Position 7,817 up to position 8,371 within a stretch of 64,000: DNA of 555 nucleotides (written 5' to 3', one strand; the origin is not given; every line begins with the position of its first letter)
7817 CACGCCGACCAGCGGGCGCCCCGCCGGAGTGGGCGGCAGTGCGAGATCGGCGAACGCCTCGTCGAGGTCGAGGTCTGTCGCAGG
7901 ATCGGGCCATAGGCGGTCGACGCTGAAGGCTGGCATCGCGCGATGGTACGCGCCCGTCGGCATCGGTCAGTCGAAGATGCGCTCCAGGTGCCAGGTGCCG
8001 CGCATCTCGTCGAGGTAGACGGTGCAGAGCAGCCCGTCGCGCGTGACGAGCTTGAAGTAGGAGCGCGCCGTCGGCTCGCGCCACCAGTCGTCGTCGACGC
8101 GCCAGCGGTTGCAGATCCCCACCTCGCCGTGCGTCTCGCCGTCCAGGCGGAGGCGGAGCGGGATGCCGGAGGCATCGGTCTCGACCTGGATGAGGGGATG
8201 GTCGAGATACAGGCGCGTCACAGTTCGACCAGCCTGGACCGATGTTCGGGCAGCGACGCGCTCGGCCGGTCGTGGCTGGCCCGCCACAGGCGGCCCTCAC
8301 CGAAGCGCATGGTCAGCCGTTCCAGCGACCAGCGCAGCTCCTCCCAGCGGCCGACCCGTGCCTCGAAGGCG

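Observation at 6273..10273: SOS-box-controlled imuA'-imuB operon without dnaE2, extended by a RibD_C reductase and an F420-type LLM oxidoreductase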

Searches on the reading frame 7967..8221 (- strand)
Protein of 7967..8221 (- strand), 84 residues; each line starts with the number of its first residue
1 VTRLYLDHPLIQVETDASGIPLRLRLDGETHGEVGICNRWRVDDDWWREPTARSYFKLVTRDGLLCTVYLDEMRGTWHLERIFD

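Call 4: search_protein_families(library=pfam, proteins=[window:7967-8221:-], max_evalue=0.01)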
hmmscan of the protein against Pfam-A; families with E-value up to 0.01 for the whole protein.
window:7967-8221:- (84 aa): 0 families

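Call 7: search_protein_families(library=ncbifam, proteins=[window:7967-8221:-], max_evalue=0.1)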
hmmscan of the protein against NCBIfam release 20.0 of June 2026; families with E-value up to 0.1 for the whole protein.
window:7967-8221:- (84 aa): 0 families

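Call 21: search_protein_representatives(protein=window:7967-8221:-)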
Query: 84 residues. Proteins with E-value up to 0.001 (for the whole library): 758; up to 1e-10: 74; up to 1e-30: 3. The best 150 are listed.
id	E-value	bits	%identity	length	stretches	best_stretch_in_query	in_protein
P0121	1.3e-42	159.6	80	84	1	1-84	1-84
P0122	6.1e-34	131.8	71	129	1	4-84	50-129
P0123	4.4e-31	122.7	75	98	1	1-69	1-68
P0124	1.5e-30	121.0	85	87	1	1-62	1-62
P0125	2.7e-23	97.7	76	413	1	30-84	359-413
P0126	8.9e-22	92.9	76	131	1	1-54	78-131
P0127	3.2e-21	91.1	51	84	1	1-84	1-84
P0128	3.9e-21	90.8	76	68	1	35-84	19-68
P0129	1.4e-19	85.8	54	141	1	1-84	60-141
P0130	2.2e-19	85.2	52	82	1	1-84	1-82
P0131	3.9e-18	81.2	52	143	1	1-84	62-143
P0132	8.2e-18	80.2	50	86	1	1-84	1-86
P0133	1.3e-17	79.6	46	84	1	1-84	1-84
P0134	1.8e-17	79.1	46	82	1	1-84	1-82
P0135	1.8e-16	75.9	46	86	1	1-84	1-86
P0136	3.8e-16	74.9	45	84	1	1-84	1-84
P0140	8.6e-15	70.5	40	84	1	1-84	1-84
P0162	2.0e-12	62.9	34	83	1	1-84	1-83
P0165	3.3e-12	62.3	48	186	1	1-75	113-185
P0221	6.5e-10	54.9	42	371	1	4-84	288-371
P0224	7.6e-10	54.7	32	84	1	11-84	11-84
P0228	9.2e-10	54.4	38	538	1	11-84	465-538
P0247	2.8e-09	52.9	38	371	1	9-84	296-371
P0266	6.3e-09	51.7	31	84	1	2-84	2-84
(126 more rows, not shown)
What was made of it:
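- There are 758 mostly stand-alone ImuB-C cluster representatives (call 21).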

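Call 22: search_protein_families(library=pfam, proteins=[P0228, P0221, P0247, P0125, P0127, P0140, P0162, P0224, P0266, P0165], max_evalue=1)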
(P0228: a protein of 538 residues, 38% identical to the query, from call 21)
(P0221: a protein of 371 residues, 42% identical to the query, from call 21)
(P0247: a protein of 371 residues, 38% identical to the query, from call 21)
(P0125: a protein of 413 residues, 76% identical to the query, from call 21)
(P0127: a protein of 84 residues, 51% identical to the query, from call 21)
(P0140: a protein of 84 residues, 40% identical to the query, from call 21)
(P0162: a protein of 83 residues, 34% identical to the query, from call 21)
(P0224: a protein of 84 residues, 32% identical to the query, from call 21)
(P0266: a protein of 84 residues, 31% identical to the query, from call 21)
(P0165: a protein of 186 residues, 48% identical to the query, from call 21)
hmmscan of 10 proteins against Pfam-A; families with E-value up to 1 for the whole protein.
P0228 (538 aa): 5 families
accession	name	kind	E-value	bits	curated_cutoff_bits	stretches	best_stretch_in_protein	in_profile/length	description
PF00817.25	IMS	-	8.4e-27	94.3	23.2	2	11-98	6-93/148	impB/mucB/samB family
PF11799.13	IMS_C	-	1.7e-06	28.8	20.7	1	285-357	15-86/109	impB/mucB/samB family C-terminal domain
PF20114.4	DUF6504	-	0.042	14.5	24.2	1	481-526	33-84/103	Domain of unknown function (DUF6504)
PF21999.2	IMS_HHH_1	-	0.049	14.5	27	1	218-261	9-53/53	DNA polymerase-iota, thumb domain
PF08827.16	DUF1805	-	0.12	13.1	29.5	1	40-62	39-61/64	Domain of unknown function (DUF1805)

P0221 (371 aa): 2 families
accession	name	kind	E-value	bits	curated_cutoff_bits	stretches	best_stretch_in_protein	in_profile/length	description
PF00154.27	RecA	-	5.1e-10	39.7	27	1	8-140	4-130/262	recA bacterial DNA recombination protein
PF20114.4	DUF6504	-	0.11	13.2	24.2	1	300-357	22-85/103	Domain of unknown function (DUF6504)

P0247 (371 aa): 2 families
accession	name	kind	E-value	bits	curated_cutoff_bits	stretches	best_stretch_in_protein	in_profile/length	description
PF20114.4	DUF6504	-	1.5e-06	28.8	24.2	1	300-359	19-84/103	Domain of unknown function (DUF6504)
PF11799.13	IMS_C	-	0.18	12.6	20.7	1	173-268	10-106/109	impB/mucB/samB family C-terminal domain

P0125 (413 aa): 1 family
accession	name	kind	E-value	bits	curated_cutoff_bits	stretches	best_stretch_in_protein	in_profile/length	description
PF00817.25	IMS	-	0.00033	21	23.2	1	5-68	83-147/148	impB/mucB/samB family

P0127 (84 aa): 1 family
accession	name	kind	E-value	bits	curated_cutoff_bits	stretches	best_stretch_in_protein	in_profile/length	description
PF20114.4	DUF6504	-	1e-07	32.6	24.2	1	13-83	19-102/103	Domain of unknown function (DUF6504)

P0140 (84 aa): 1 family
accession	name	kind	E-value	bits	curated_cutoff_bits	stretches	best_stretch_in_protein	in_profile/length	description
PF20114.4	DUF6504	-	0.0012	19.6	24.2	1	13-81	19-100/103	Domain of unknown function (DUF6504)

P0162 (83 aa): 2 families
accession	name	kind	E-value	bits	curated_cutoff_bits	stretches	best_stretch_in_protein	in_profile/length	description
PF20114.4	DUF6504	-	4.3e-07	30.6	24.2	1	11-73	12-86/103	Domain of unknown function (DUF6504)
PF09318.15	Glyco_trans_A_1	-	0.019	15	27.4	1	17-82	110-169/199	Glycosyl transferase 1 domain A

P0224 (84 aa): 3 families
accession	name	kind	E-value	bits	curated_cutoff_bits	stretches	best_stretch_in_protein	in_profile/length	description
PF20114.4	DUF6504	-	0.00066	20.3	24.2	1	13-82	19-101/103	Domain of unknown function (DUF6504)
PF03454.20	MoeA_C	-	0.17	12.6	22.1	1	41-76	3-41/72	MoeA C-terminal region (domain IV)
PF17760.6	UvrA_inter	-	0.29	11.5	23.3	1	38-65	28-55/109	UvrA interaction domain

P0266 (84 aa): 0 families

P0165 (186 aa): 0 families
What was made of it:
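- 7967..8221 (-): Stand-alone imuB-C gene (84 aa, Pfam DUF6504 family). Its GTG start overlaps the imuB stop (GTGA). 758 cluster representatives at E<=1e-3, mostly about 84 aa, with fusions to IMS+IMS_C, IMS_C or RecA (calls 21, 22).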

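Call 28: search_dna_similar(query=window:7967-8221:-, collection=plasmids, mode=protein, max_evalue=0.01, max_rows=25)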
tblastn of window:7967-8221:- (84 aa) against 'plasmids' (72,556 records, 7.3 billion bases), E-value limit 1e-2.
Records with a match: 1; places in all: 1; records where one place covers at least 80% of the query: 0.
Best place of each record, by identity: <60% 1.
By first word of the organism name: Roseomonas 1.
By predicted mobility (MOB-suite, as given by PLSDB): non-mobilizable 1.
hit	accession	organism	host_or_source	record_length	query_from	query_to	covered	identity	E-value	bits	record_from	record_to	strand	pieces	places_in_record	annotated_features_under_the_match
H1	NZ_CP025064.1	Roseomonas mucosa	Homo sapiens,Clinical, healthy, human ...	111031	9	63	65%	34.5%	5e-3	40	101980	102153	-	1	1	DNA polymerase Y family protein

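Call 29: get_annotated_region(hit=H1, flank=6000)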
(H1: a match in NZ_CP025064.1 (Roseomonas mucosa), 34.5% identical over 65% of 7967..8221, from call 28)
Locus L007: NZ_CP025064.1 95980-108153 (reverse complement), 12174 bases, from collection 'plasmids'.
description: Roseomonas mucosa strain HV2 plasmid unnamed3
organism: Roseomonas mucosa (NCBI taxid 207340)
taxonomy: Bacteria; Pseudomonadota; Alphaproteobacteria; Rhodospirillales; Acetobacteraceae; Roseomonas; Roseomonas mucosa
host: -; source: Homo sapiens,Clinical, healthy, human skin; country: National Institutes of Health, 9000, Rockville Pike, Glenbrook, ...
typing (MOB-suite, as given by PLSDB): non-mobilizable
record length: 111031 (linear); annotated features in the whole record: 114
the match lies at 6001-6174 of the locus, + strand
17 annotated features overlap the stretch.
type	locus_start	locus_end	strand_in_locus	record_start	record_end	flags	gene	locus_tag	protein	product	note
CDS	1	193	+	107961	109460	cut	istA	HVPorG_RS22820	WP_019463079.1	IS21 family transposase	-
CDS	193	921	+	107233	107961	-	istB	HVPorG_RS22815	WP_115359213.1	IS21-like element helper ATPase IstB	-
CDS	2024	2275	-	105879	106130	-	-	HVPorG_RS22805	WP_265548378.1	hypothetical protein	-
CDS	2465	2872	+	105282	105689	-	-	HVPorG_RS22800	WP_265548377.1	hypothetical protein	-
CDS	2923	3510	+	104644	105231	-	-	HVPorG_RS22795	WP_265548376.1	nuclease-related domain-containing protein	-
CDS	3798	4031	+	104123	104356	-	-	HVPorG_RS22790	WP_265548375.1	hypothetical protein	-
CDS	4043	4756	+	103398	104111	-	-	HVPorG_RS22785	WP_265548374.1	hypothetical protein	-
CDS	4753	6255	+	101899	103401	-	-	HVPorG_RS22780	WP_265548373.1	DNA polymerase Y family protein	-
CDS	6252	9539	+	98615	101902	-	-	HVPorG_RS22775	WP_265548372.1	error-prone DNA polymerase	GO:0006260 - DNA replication [Evidence IEA]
CDS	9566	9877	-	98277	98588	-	-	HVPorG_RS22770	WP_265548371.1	Fic family protein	-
CDS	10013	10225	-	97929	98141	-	-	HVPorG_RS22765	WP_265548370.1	hypothetical protein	-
CDS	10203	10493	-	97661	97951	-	-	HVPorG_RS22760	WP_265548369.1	hypothetical protein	-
CDS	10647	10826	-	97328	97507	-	-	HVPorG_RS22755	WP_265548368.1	hypothetical protein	-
CDS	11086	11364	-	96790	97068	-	-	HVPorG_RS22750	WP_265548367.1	hypothetical protein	-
CDS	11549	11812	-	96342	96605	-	-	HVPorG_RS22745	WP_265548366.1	hypothetical protein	-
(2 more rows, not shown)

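Call 31: search_protein_families(library=pfam, alignment_id=A1, max_evalue=0.01)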
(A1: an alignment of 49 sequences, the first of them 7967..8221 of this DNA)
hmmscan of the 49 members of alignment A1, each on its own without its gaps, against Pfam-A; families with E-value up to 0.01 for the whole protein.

A. member 1, window:7967-8221:- (84 aa): 0 families

B. families by the number of members that match (of 49 scanned): 2 families
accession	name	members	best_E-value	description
PF20114.4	DUF6504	38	2e-09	Domain of unknown function (DUF6504)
PF19744.4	DUF6232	1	0.0031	Family of unknown function (DUF6232)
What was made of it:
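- On Pfam DUF6504 / ImuB-C superfamily: 38 of 49 aligned relatives hit, with best E 2e-9 (call 31).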

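Call 34: find_related_loci(query=A2, collection=genome_contigs, flank=10000)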
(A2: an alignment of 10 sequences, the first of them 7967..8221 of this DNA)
Query A2 (84 aa) in genome_contigs; peptide patterns used: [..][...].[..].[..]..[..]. (x = any residue, [..] = any of these).
525 stretches matched a pattern; 492 encode a relative of the query (tblastn E <= 1e-3); the best 80 are kept; 80 distinct loci.
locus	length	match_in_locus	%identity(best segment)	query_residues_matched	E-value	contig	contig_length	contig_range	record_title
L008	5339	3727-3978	95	1-84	7e-55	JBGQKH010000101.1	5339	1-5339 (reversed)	MAG: Candidatus Limnocylindria bacterium isolate OBJ2_061818_050_66 k141_3043075_length_5339_cov_11.0000, whole genome s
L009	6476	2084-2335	98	1-84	6e-55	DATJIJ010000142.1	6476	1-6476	MAG TPA_asm: Candidatus Methylomirabilota bacterium isolate SMAG_U15535 k141_3229738, whole genome shotgun sequence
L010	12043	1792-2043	96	1-84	1e-53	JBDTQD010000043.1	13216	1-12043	MAG: Chloroflexota bacterium isolate cluster3_bin.213 NODE_19494_length_13216_cov_42.646000, whole genome shotgun sequen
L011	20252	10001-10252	96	1-84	7e-54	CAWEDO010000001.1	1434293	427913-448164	MAG: uncultured Chloroflexia bacterium isolate MFD04944.bin.1.320 genome assembly, contig: contig_30070, whole genome sh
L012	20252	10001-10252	96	1-84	5e-53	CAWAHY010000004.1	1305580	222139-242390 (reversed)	MAG: uncultured Chloroflexia bacterium isolate MFD02242.bin.2.61 genome assembly, contig: contig_7943, whole genome shot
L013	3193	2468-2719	94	1-84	3e-53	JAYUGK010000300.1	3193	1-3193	MAG: Chloroflexota bacterium isolate GFS_8085 GFS_8085_299, whole genome shotgun sequence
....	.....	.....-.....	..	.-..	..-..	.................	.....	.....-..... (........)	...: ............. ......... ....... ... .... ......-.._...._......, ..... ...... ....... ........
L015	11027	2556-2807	93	1-84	3e-52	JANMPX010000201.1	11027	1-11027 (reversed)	MAG: Chloroflexota bacterium isolate OTE_51_metabat_371 OTE_51_k141_5269251, whole genome shotgun sequence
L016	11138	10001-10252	94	1-84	7e-52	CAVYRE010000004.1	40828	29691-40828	MAG: uncultured Chloroflexia bacterium isolate MFD06085.bin.1.42 genome assembly, contig: contig_26418, whole genome sho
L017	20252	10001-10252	93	1-84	3e-51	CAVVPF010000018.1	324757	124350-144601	MAG: uncultured Chloroflexia bacterium isolate MFD03638.bin.2.5 genome assembly, contig: contig_269, whole genome shotgu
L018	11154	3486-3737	96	1-84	1e-51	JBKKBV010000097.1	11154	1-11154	MAG: Candidatus Limnocylindria bacterium isolate swi_bin.375 S1Ck127_13662222_flag_1_multi_16.9062_len_11154, whole geno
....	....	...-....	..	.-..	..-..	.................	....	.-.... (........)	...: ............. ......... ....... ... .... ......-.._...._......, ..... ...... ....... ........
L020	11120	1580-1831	95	1-84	1e-50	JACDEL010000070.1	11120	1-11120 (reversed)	MAG: Chloroflexi bacterium isolate MGR_bin359 SD2903_NODE_854_length_11120_cov_1.640589, whole genome shotgun sequence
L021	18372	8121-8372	94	1-84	3e-50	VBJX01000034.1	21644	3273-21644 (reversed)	MAG: Chloroflexi bacterium isolate CF_167 14_1009_16_40cm_scaffold_29473, whole genome shotgun sequence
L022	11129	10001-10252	94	1-84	2e-50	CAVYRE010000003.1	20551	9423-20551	MAG: uncultured Chloroflexia bacterium isolate MFD06085.bin.1.42 genome assembly, contig: contig_26417, whole genome sho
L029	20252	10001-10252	83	1-84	3e-48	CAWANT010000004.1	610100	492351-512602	MAG: uncultured Chloroflexia bacterium isolate MFD02840.bin.2.48 genome assembly, contig: contig_21382, whole genome sho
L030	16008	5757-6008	85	1-84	3e-48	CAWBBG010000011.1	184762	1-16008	MAG: uncultured Chloroflexia bacterium isolate MFD02923.bin.2.22 genome assembly, contig: contig_34450, whole genome sho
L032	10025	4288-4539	85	1-84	7e-48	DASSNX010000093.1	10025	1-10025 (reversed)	MAG TPA_asm: Candidatus Limnocylindria bacterium isolate SMAG_U1237 k141_421412, whole genome shotgun sequence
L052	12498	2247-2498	80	1-84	5e-46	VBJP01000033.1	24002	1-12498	MAG: Chloroflexi bacterium isolate CF_159 14_1009_16_40cm_scaffold_3279, whole genome shotgun sequence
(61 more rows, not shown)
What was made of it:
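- Tried and rejected: A 10-sequence subset worked (call 34).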

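Call 44: find_encoding_contigs(protein=P0127, flank=8000, max_places=2)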
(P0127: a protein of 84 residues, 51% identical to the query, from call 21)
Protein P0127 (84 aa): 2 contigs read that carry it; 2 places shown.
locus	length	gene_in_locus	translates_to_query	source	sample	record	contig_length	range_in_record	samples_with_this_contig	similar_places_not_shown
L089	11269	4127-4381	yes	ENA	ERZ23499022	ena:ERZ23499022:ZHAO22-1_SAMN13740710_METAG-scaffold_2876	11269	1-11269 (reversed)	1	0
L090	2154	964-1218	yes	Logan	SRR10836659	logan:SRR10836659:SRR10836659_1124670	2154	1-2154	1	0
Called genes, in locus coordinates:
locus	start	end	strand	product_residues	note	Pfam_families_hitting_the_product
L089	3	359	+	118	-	?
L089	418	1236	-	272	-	PF01904:DUF72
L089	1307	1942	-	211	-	PF01726:LexA_DNA_bind, PF00717:Peptidase_S24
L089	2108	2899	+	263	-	PF00154:RecA_N, PF06745:ATPase (weak), PF27531:MT3502_N (faint)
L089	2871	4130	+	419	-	PF00817:IMS, PF11799:IMS_C (weak)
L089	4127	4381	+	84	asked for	PF20114:DUF6504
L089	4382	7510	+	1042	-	PF02811:PHP, PF07733:DNA_pol3_alpha, PF17657:DNA_pol3_finger, PF14579:HHH_6, PF01336:tRNA_anti-codon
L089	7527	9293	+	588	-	PF02463:SMC_N, PF13175:AAA_15 (faint), PF13476:AAA_23, PF13304:AAA_21 (faint)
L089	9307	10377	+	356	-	PF00154:RecA_N, PF06745:ATPase (weak), PF08423:Rad51, PF13481:AAA_25 (faint), PF27531:MT3502_N (weak), PF21096:RecA_C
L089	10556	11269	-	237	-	?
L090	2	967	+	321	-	?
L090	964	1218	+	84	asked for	PF20114:DUF6504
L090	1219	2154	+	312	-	?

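Call 47: find_encoding_contigs(protein=P0132, flank=8000, max_places=2)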
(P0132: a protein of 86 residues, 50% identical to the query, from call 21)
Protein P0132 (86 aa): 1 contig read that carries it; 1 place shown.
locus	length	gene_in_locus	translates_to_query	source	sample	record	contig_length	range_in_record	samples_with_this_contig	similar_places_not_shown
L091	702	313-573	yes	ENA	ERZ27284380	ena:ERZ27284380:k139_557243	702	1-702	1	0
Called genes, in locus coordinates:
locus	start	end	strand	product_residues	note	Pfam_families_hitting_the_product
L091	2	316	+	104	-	?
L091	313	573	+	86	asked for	-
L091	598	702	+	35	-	?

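Call 48: find_encoding_contigs(protein=P0134, flank=8000, max_places=2)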
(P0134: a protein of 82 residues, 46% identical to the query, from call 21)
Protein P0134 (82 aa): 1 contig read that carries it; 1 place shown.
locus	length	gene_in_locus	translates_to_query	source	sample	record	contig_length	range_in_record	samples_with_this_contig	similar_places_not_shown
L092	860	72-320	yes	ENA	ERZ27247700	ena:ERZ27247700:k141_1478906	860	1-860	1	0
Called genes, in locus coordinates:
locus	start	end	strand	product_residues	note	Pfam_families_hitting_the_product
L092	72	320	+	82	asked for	-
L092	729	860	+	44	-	?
